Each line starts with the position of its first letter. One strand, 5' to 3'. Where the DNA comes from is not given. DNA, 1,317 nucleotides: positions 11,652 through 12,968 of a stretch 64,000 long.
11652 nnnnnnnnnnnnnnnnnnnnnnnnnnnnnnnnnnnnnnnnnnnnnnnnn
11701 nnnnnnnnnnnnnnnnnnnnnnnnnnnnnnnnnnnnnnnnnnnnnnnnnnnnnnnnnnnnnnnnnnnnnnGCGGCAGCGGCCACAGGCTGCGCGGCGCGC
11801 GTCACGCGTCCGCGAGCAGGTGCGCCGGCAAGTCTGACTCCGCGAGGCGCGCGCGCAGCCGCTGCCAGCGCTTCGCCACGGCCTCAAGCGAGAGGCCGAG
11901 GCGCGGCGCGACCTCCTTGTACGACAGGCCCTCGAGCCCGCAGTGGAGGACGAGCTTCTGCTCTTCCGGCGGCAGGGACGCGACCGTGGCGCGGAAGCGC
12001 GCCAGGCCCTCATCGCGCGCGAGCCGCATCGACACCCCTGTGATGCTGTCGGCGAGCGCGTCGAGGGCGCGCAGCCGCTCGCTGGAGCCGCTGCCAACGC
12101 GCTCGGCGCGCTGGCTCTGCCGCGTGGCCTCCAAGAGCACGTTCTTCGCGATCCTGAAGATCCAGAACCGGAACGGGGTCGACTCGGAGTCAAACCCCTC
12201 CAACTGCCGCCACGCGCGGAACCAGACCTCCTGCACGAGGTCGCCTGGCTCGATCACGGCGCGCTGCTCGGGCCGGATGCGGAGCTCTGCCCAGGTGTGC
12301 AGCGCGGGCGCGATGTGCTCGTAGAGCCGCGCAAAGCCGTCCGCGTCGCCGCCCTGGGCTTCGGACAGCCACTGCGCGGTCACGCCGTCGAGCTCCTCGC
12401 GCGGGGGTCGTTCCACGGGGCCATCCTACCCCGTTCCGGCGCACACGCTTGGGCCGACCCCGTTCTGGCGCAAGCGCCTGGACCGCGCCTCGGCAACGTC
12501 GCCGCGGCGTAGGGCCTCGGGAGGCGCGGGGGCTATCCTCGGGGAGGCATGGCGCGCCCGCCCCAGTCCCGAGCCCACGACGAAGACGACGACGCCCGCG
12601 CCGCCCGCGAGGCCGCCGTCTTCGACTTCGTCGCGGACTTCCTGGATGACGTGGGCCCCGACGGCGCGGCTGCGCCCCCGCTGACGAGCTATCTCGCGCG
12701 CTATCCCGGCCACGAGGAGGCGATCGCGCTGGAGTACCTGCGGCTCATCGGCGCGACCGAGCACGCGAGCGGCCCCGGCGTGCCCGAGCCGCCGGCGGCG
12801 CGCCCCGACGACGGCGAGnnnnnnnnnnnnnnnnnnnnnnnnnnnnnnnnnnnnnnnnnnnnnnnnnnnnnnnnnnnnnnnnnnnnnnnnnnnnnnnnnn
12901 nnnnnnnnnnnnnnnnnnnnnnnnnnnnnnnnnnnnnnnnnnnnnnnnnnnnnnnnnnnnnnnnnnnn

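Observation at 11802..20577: ECF sigma factor / WD40 (pseudo)kinase module directly upstream of two novel secreted paralogs: candidate undescribed signalling-effector locus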

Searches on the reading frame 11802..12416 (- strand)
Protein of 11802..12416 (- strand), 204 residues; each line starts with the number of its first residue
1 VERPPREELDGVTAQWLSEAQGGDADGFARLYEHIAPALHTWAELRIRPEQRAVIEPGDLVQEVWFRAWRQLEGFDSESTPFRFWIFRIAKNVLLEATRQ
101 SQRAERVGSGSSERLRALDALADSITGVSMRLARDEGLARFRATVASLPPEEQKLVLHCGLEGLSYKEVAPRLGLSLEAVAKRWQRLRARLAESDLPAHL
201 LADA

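Call 4: search_protein_families(library=pfam, proteins=[window:11802-12416:-], max_evalue=0.01)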
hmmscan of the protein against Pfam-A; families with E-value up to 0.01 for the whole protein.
window:11802-12416:- (204 aa): 6 families
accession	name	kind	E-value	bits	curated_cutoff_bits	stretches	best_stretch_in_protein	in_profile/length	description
PF07638.17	Sigma70_ECF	-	1.4e-15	58.1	21.1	1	14-193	5-181/185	ECF sigma factor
PF04542.20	Sigma70_r2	-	5e-12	45.9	24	1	32-103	2-70/71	Sigma-70 region 2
PF08281.18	Sigma70_r4_2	-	1.1e-10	41.4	25.7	1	140-191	3-54/54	Sigma-70, region 4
PF04545.22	Sigma70_r4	-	1.9e-05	24.5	24.1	1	146-183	3-40/50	Sigma-70, region 4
PF13404.12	HTH_AsnC-type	-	0.00047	20.3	27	1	164-188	18-42/42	AsnC-type helix-turn-helix domain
PF13384.12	HTH_23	-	0.0018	18.5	24.6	0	156-186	10-39/50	Homeodomain-like domain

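Call 5: search_protein_families(library=ncbifam, proteins=[window:11802-12416:-], max_evalue=0.01)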
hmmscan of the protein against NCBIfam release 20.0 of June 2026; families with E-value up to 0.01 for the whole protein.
window:11802-12416:- (204 aa): 70 families (the best 25 are shown)
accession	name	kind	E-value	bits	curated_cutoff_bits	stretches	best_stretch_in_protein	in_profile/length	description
TIGR02937.1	sigma70-ECF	superfamily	4.7e-25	88.1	42.9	1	28-193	3-163/165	sigma-70 family RNA polymerase sigma factor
TIGR02984.1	Sig-70_plancto1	subfamily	3.2e-19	69.2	183.75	1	20-191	1-184/189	RNA polymerase sigma-70 factor, Planctomycetaceae-specific subfamily 1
TIGR02985.1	Sig70_bacteroi1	subfamily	1.1e-15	58.2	126.4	1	28-187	3-154/162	RNA polymerase sigma-70 factor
TIGR02989.1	Sig-70_gvs1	subfamily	1.8e-15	57.2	124.55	1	58-193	29-156/158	RNA polymerase sigma-70 factor, Rhodopirellula/Verrucomicrobium family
TIGR02959.1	SigZ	equivalog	2.1e-15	56.9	168.65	1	58-193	23-146/170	RNA polymerase sigma factor SigZ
NF006089.0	PRK08241.1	subfamily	4.2e-15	55.7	240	1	54-195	46-204/343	RNA polymerase subunit sigma-70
NF009166.1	PRK12513.1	equivalog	4.8e-15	55.8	206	1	20-194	16-189/193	RNA polymerase sigma factor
TIGR02960.1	SigX5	hypoth_equivalog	5.4e-15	55.4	264.75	1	55-194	30-189/322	RNA polymerase sigma-70 factor, TIGR02960 family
TIGR02952.1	Sig70_famx2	equivalog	9.6e-15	54.9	206.45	1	17-181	2-156/170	ECF subfamily RNA polymerase sigma factor, BldN family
NF007229.0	PRK09647.1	equivalog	9.8e-15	54.5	265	1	58-193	72-200/220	RNA polymerase sigma factor SigE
NF008888.0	PRK11922.1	equivalog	3.4e-14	53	204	1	56-193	56-194/231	RNA polymerase sigma factor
NF007227.0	PRK09645.1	subfamily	5.3e-14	52.5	202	1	20-183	7-158/177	sigma-70 family RNA polymerase sigma factor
NF009198.0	PRK12546.1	equivalog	6.5e-14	52.1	270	1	28-193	10-159/188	RNA polymerase sigma factor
NF007215.0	PRK09637.1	equivalog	8e-14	52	212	1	31-193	6-152/181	RNA polymerase sigma factor SigZ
NF009165.0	PRK12512.1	equivalog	7.7e-13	48.4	198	1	13-192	9-176/184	RNA polymerase sigma factor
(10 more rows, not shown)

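Call 44: find_related_loci(query=A2, collection=metagenome_contigs, flank=10000)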
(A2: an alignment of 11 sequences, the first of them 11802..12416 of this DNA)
Query A2 (204 aa) in metagenome_contigs; peptide patterns used: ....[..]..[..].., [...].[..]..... (x = any residue, [..] = any of these).
229 stretches matched a pattern; 133 encode a relative of the query (tblastn E <= 1e-3); the best 80 are kept; 80 distinct loci.
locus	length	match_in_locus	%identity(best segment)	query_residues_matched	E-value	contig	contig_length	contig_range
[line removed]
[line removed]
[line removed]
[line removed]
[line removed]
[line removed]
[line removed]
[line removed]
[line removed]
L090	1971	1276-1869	62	9-203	4e-81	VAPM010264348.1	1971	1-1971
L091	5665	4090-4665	59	13-204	2e-72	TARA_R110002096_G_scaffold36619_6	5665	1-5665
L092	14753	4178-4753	59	13-204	6e-72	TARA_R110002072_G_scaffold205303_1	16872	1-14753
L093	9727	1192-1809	58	5-203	2e-71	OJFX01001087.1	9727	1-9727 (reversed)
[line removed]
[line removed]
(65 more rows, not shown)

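Call 50: find_homologous_proteins(query=window:11802-12416:-)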
Query window:11802-12416:- (204 aa): 493 proteins with E <= 0.001 among 1705 candidates; the best 120 are listed.
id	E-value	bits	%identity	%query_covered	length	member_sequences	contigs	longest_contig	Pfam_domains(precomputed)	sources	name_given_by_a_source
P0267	1.1e-127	442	100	100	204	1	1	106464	PF07638.18,PF04545.23,PF04542.21,PF08281.19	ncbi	ncbi:MAG: sigma-70 family RNA polymerase sigma factor [Planctomycetota bacterium]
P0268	6.9e-108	377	87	99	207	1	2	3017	PF07638.18,PF04542.21,PF08281.19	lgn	-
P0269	1.2e-102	360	81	100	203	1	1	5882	PF07638.18,PF04542.21,PF08281.19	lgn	-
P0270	2.8e-100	352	82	96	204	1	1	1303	PF07638.18,PF04542.21,PF08281.19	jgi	jgi:RNA polymerase sigma-70 factor (ECF subfamily)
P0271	2.3e-99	349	81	95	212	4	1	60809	PF07638.18,PF04542.21,PF08281.19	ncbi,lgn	-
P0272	1.1e-98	347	82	96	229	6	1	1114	PF07638.18,PF04542.21,PF08281.19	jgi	jgi:RNA polymerase sigma factor (sigma-70 family)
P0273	1.5e-98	346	80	97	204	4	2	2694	PF07638.18,PF04542.21,PF08281.19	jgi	-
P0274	1.4e-93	330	77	96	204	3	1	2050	PF07638.18,PF04542.21,PF08281.19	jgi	-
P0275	1.8e-84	300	67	100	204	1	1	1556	PF07638.18,PF04545.23,PF04542.21,PF08281.19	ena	-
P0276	2.1e-84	300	67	100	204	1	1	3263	PF07638.18,PF04542.21,PF08281.19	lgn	-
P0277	2.2e-84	300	67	100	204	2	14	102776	PF07638.18,PF04545.23,PF04542.21,PF08281.19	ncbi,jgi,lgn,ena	jgi:RNA polymerase sigma-70 factor, ECF subfamily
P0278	6.6e-84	299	67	100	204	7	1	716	PF07638.18,PF04545.23,PF04542.21,PF08281.19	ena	-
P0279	1.2e-83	298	66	100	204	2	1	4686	PF07638.18,PF04542.21,PF08281.19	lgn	-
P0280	2.7e-83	297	67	100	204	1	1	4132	PF07638.18,PF04545.23,PF04542.21,PF08281.19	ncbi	-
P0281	2.0e-82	294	65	100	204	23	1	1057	PF07638.18,PF04542.21,PF08281.19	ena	-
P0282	6.0e-82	292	65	100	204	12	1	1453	PF07638.18,PF04542.21,PF08281.19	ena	-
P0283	1.1e-79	285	64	100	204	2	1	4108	PF07638.18,PF04542.21,PF08281.19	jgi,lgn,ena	-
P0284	8.3e-79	282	65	100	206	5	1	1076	PF07638.18,PF04542.21,PF08281.19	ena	-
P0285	8.9e-77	275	62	100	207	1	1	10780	PF07638.18,PF04545.23,PF04542.21,PF08281.19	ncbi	ncbi:MAG: sigma-70 family RNA polymerase sigma factor [Planctomycetota bacterium]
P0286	1.6e-76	274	63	100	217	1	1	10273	PF07638.18,PF04545.23,PF04542.21,PF08281.19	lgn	-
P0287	3.0e-75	270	64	96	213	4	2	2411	PF07638.18,PF04545.23,PF04542.21,PF08281.19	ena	-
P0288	3.5e-75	270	63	99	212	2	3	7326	PF07638.18,PF04545.23,PF04542.21,PF08281.19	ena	-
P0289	5.5e-75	269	63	97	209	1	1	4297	PF07638.18,PF04545.23,PF04542.21,PF08281.19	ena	-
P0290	5.5e-75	269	62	99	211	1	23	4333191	PF07638.18,PF04545.23,PF04542.21,PF08281.19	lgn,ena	-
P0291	8.1e-75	269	62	99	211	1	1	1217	PF07638.18,PF04545.23,PF04542.21,PF08281.19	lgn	-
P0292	1.2e-74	268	61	99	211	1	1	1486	PF07638.18,PF04545.23,PF04542.21,PF08281.19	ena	-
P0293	1.3e-74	268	63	99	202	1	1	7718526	PF07638.18,PF04545.23,PF04542.21,PF08281.19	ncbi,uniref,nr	ncbi:RNA polymerase sigma factor CnrH [Planctomycetes bacterium Poly30]|uniref:RNA polymerase sigma 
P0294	2.7e-74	267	64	95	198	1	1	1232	PF07638.18,PF04542.21,PF08281.19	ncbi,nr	ncbi:MAG: RNA polymerase sigma factor [Planctomycetes bacterium]|nr:RNA polymerase sigma factor [Pla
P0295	4.5e-74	267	62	99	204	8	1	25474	PF07638.18,PF04545.23,PF04542.21,PF08281.19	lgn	-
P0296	4.9e-73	263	63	95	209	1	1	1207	PF07638.18,PF04542.21,PF08281.19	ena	-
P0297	5.5e-73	263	61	98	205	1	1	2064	PF07638.18,PF04545.23,PF04542.21,PF08281.19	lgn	-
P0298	8.1e-73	262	60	98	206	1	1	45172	PF07638.18,PF04542.21,PF08281.19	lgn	-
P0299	3.4e-72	260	61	99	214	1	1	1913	PF07638.18,PF04542.21,PF08281.19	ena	-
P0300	5.7e-72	260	61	98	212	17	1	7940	PF07638.18,PF04545.23,PF04542.21,PF08281.19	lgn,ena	-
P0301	6.4e-72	259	60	99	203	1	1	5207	PF07638.18,PF04545.23,PF04542.21,PF08281.19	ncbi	-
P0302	6.4e-72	259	62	95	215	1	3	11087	PF07638.18,PF04542.21,PF08281.19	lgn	-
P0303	8.6e-72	259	61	99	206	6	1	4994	PF07638.18,PF04542.21,PF08281.19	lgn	-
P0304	2.8e-71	257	63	99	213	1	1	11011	PF07638.18,PF04542.21,PF08281.19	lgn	-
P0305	3.7e-71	257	62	95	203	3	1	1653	PF07638.18,PF04545.23,PF04542.21,PF08281.19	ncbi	ncbi:MAG: sigma-70 family RNA polymerase sigma factor [Planctomycetota bacterium]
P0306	4.6e-71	257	62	95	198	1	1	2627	PF07638.18,PF04545.23,PF04542.21,PF08281.19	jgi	jgi:RNA polymerase sigma-70 factor (ECF subfamily)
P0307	4.9e-71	257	63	93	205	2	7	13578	PF07638.18,PF04542.21,PF08281.19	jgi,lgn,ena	jgi:RNA polymerase sigma factor (sigma-70 family)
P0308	5.2e-71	257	61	95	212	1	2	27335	PF07638.18,PF04545.23,PF04542.21,PF08281.19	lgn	-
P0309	6.2e-71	256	61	97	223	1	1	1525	PF07638.18,PF04545.23,PF04542.21,PF08281.19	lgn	-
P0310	8.1e-71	256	63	93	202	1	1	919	PF07638.18,PF04542.21,PF08281.19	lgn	-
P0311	8.8e-71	256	61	99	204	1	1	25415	PF07638.18,PF04542.21,PF13404.13,PF08281.19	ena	-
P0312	1.2e-70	255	60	96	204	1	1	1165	PF07638.18,PF04545.23,PF04542.21,PF08281.19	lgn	-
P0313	1.3e-70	255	63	95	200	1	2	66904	PF07638.18,PF04542.21,PF08281.19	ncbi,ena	-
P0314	1.4e-70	255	60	96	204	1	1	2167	PF07638.18,PF04545.23,PF04542.21,PF08281.19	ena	-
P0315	1.5e-70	255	63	95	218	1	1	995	PF07638.18,PF04545.23,PF04542.21,PF08281.19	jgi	jgi:RNA polymerase sigma-70 factor, ECF subfamily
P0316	2.4e-70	254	63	95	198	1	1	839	PF07638.18,PF04542.21,PF08281.19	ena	-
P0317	2.9e-70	254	63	95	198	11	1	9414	PF07638.18,PF04542.21,PF08281.19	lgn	-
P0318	3.6e-70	254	63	95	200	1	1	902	PF07638.18,PF04542.21,PF08281.19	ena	-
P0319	3.8e-70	254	63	95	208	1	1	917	PF07638.18,PF04542.21,PF08281.19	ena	-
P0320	4.7e-70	253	60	99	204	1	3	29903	PF07638.18,PF04542.21,PF08281.19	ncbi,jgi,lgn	ncbi:MAG: RNA polymerase sigma-70 factor (ECF subfamily) [Chlamydiales bacterium]|jgi:RNA polymerase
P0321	4.7e-70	253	61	97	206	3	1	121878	PF07638.18,PF04542.21,PF08281.19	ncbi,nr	ncbi:MAG: sigma-70 family RNA polymerase sigma factor [bacterium]|nr:sigma-70 family RNA polymerase 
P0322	6.8e-70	253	61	95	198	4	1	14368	PF07638.18,PF04542.21,PF08281.19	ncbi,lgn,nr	ncbi:MAG: RNA polymerase sigma factor [Planctomycetes bacterium]|nr:RNA polymerase sigma factor [Pla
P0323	1.2e-69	252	63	95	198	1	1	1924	PF07638.18,PF04542.21,PF08281.19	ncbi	-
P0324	1.7e-69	252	58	98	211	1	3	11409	PF07638.18,PF04542.21,PF08281.19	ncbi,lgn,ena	-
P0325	1.9e-69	251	65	93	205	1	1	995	PF07638.18,PF04542.21,PF08281.19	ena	-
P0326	2.4e-69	251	62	97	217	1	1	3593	PF07638.18,PF04542.21,PF08281.19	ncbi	-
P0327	2.5e-69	251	62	95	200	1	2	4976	PF07638.18,PF04542.21,PF08281.19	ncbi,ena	-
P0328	1.1e-68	249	63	92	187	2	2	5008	PF07638.18,PF04542.21,PF08281.19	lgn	-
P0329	1.3e-68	249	61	96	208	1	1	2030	PF07638.18,PF04542.21,PF08281.19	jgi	jgi:RNA polymerase sigma-70 factor (ECF subfamily)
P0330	1.4e-68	249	64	90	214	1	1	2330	PF07638.18,PF04542.21,PF08281.19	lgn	-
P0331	1.7e-68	248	64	93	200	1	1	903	PF07638.18,PF04542.21,PF08281.19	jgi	jgi:RNA polymerase sigma-70 factor (ECF subfamily)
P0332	3.1e-68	247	61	95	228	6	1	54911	PF07638.18,PF04542.21,PF08281.19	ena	-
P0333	4.0e-68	247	62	87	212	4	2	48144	PF07638.18,PF04542.21,PF08281.19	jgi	-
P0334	4.5e-68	247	59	94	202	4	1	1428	PF07638.18,PF04545.23,PF04542.21,PF08281.19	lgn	-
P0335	7.2e-68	246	58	97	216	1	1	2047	PF07638.18,PF04542.21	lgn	-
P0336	7.3e-68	246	63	93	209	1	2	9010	PF07638.18,PF04542.21,PF08281.19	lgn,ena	-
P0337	9.9e-68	246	61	96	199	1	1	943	PF07638.18,PF04542.21,PF08281.19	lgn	-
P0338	2.1e-67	245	63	95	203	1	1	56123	PF07638.18,PF04545.23,PF04542.21,PF08281.19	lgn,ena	-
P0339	9.1e-67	243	62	94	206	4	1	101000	PF07638.18,PF04542.21,PF08281.19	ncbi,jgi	ncbi:MAG: RNA polymerase sigma-70 factor (ECF subfamily) [Planctomycetota bacterium]|jgi:RNA polymer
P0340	1.1e-66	242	58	99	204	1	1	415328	PF07638.18,PF04542.21,PF08281.19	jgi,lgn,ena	-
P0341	1.1e-66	242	58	96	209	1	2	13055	PF07638.18,PF04542.21,PF08281.19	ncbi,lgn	ncbi:MAG: sigma-70 family RNA polymerase sigma factor [Planctomycetota bacterium]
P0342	2.3e-66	241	62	96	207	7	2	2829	PF07638.18,PF04542.21,PF13404.13,PF08281.19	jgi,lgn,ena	-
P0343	3.8e-66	241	60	97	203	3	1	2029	PF07638.18,PF04542.21,PF08281.19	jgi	jgi:RNA polymerase sigma factor (sigma-70 family)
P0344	1.8e-65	238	62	92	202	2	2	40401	PF07638.18,PF04542.21,PF08281.19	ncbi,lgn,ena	-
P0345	4.3e-65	237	60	100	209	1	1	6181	PF07638.18,PF04542.21,PF08281.19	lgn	-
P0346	6.1e-65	237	59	94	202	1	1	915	PF07638.18,PF04545.23,PF04542.21,PF08281.19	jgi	jgi:RNA polymerase sigma-70 factor (ECF subfamily)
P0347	1.0e-64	236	58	96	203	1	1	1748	PF07638.18,PF04542.21,PF08281.19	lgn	-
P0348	1.4e-64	236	63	93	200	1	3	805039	PF07638.18,PF04542.21,PF08281.19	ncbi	ncbi:MAG: RNA polymerase sigma factor [Planctomycetota bacterium]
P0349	1.5e-64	235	59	95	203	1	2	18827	PF07638.18,PF04542.21,PF13404.13,PF08281.19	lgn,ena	-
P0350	3.1e-64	234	60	93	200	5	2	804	PF07638.18,PF04542.21,PF08281.19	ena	-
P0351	2.0e-63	232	60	93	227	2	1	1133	PF07638.18,PF04542.21,PF08281.19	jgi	-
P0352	6.8e-62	227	58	97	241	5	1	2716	PF07638.18,PF04542.21,PF08281.19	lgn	-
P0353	6.9e-62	227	57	95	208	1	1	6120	PF07638.18,PF04542.21,PF08281.19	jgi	jgi:RNA polymerase sigma-70 factor, ECF subfamily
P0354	8.4e-62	226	63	94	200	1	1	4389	PF13384.13,PF07638.18,PF04542.21,PF08281.19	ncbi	-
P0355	1.5e-61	226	58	93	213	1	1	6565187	PF07638.18,PF04542.21,PF08281.19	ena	-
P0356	5.2e-61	224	56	92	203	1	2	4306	PF07638.18,PF04542.21,PF08281.19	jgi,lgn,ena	jgi:RNA polymerase sigma factor (sigma-70 family)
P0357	9.0e-61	223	58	90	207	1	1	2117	PF07638.18,PF04542.21,PF08281.19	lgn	-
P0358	2.1e-60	222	58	93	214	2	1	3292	PF07638.18,PF04542.21,PF08281.19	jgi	jgi:RNA polymerase sigma-70 factor (ECF subfamily)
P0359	2.4e-59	218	58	90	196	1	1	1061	PF07638.18,PF04542.21,PF08281.19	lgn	-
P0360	2.7e-59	218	55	96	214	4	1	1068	PF07638.18,PF04542.21,PF08281.19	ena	-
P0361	3.2e-59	218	58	96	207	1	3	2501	PF07638.18,PF04542.21,PF08281.19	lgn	-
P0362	4.0e-59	218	58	90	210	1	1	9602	PF04542.21,PF08281.19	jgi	jgi:RNA polymerase sigma factor (sigma-70 family)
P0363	6.9e-59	217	59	94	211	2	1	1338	PF07638.18,PF04542.21,PF08281.19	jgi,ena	jgi:RNA polymerase sigma-70 factor (ECF subfamily)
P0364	9.7e-59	216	61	90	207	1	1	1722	PF07638.18,PF04542.21,PF08281.19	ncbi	-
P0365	9.8e-59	216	59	94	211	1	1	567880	PF07638.18,PF04542.21,PF08281.19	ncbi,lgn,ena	-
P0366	1.5e-58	216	60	91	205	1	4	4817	PF07638.18,PF04542.21,PF08281.19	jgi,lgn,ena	jgi:RNA polymerase sigma-70 factor (ECF subfamily)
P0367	1.5e-58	216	52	99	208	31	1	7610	PF07638.18,PF04545.23,PF04542.21,PF08281.19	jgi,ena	-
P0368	1.6e-58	216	56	97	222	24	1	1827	PF07638.18,PF04542.21,PF08281.19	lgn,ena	-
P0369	3.0e-58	215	59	90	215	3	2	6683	PF07638.18,PF04542.21,PF08281.19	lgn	-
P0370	1.1e-57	213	52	93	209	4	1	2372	PF04542.21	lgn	-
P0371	2.0e-57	212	60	90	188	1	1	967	PF07638.18,PF04542.21,PF08281.19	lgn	-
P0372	2.5e-57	212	57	93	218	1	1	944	PF07638.18,PF04542.21,PF08281.19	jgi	-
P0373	3.2e-57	211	54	96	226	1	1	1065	PF07638.18,PF04542.21,PF08281.19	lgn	-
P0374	9.2e-57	210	58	90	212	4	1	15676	PF07638.18,PF04542.21,PF08281.19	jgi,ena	-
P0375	1.1e-56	210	55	90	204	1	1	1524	PF07638.18,PF04542.21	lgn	-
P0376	1.8e-56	209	57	90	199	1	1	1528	PF07638.18,PF04542.21,PF08281.19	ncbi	-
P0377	2.0e-56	209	55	93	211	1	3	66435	PF07638.18,PF04542.21,PF08281.19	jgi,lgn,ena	-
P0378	2.2e-56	209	55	90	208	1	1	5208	PF07638.18,PF04545.23,PF04542.21,PF08281.19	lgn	-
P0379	2.3e-56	209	54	90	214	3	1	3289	PF04542.21,PF08281.19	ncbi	-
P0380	3.2e-56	208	58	90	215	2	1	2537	PF07638.18,PF04542.21,PF08281.19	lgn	-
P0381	6.0e-56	207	50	99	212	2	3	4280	PF04542.21,PF08281.19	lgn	-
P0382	1.3e-55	206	54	98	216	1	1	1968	PF07638.18,PF04542.21,PF08281.19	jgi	jgi:RNA polymerase sigma factor (sigma-70 family)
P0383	1.6e-55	206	54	93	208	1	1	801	PF04542.21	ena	-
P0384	1.8e-55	206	55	84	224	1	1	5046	PF07638.18,PF04542.21,PF08281.19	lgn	-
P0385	1.9e-55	206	57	90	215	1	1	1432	PF07638.18,PF04542.21,PF08281.19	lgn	-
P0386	2.0e-55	206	53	95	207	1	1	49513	PF07638.18,PF04542.21,PF08281.19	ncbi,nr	ncbi:MAG: sigma-70 family RNA polymerase sigma factor [bacterium]|nr:sigma-70 family RNA polymerase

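Call 51: find_encoding_contigs(protein=P0293, flank=10000, max_places=2)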
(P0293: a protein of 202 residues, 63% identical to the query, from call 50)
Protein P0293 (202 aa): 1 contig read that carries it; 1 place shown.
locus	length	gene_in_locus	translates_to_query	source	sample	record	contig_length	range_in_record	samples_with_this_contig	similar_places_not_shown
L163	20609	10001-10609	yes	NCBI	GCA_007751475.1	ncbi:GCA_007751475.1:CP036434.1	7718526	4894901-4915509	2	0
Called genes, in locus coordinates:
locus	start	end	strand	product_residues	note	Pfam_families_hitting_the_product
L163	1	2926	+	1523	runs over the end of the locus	-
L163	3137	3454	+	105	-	-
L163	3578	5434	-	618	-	-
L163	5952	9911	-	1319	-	PF00069:Pkinase, PF07714:PK_Tyr_Ser-Thr, PF01636:APH (weak), PF00400:WD40 (faint), PF23381:Beta-prop_IFT122_1st (faint), PF23414:Beta-prop_EML_2 (faint), PF24796:WDR55 (faint), PF24807:WD40_CDC20-Fz (faint), +5 more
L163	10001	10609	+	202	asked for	PF07638:Sigma70_ECF, PF04542:Sigma70_r2, PF08281:Sigma70_r4_2, PF04545:Sigma70_r4 (faint)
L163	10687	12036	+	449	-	-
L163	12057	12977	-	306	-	-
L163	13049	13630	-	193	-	-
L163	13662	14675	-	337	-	-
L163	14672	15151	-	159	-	PF02472:ExbD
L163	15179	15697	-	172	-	PF01618:MotA_ExbB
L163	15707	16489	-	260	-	-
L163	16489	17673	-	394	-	-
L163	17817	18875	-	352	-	PF04018:VCA0040-like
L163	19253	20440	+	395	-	-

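Call 96: find_encoding_contigs(protein=P0268, flank=3000, max_places=2)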
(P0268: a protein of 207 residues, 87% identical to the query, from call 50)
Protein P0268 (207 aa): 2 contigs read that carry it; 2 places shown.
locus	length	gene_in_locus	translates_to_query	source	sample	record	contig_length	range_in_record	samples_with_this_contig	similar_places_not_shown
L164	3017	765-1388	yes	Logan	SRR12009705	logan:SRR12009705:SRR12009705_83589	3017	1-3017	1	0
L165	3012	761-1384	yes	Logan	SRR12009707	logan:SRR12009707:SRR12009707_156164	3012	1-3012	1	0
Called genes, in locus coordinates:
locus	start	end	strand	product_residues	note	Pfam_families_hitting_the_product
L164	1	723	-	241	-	?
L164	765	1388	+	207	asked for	PF07638:Sigma70_ECF, PF04542:Sigma70_r2, PF08281:Sigma70_r4_2 (weak)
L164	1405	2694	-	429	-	PF01408:GFO_IDH_MocA, PF22725:GFO_IDH_MocA_C3 (weak), PF19051:GFO_IDH_MocA_C2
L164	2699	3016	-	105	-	?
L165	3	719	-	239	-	?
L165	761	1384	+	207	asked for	PF07638:Sigma70_ECF, PF04542:Sigma70_r2, PF08281:Sigma70_r4_2 (weak)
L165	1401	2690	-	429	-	PF01408:GFO_IDH_MocA, PF22725:GFO_IDH_MocA_C3 (weak), PF19051:GFO_IDH_MocA_C2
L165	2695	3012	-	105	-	?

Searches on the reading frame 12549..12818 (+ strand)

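Call 56: search_protein_families(library=pfam, proteins=[window:12549-12818:+], max_evalue=1)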
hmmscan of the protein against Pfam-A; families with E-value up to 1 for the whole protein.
window:12549-12818:+ (90 aa): 1 family
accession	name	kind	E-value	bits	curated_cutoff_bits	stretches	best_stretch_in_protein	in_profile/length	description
PF24812.1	wHTH_TTC3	-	0.11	13.6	27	1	8-56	26-74/123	TTC3-like, winged helix turn helix domain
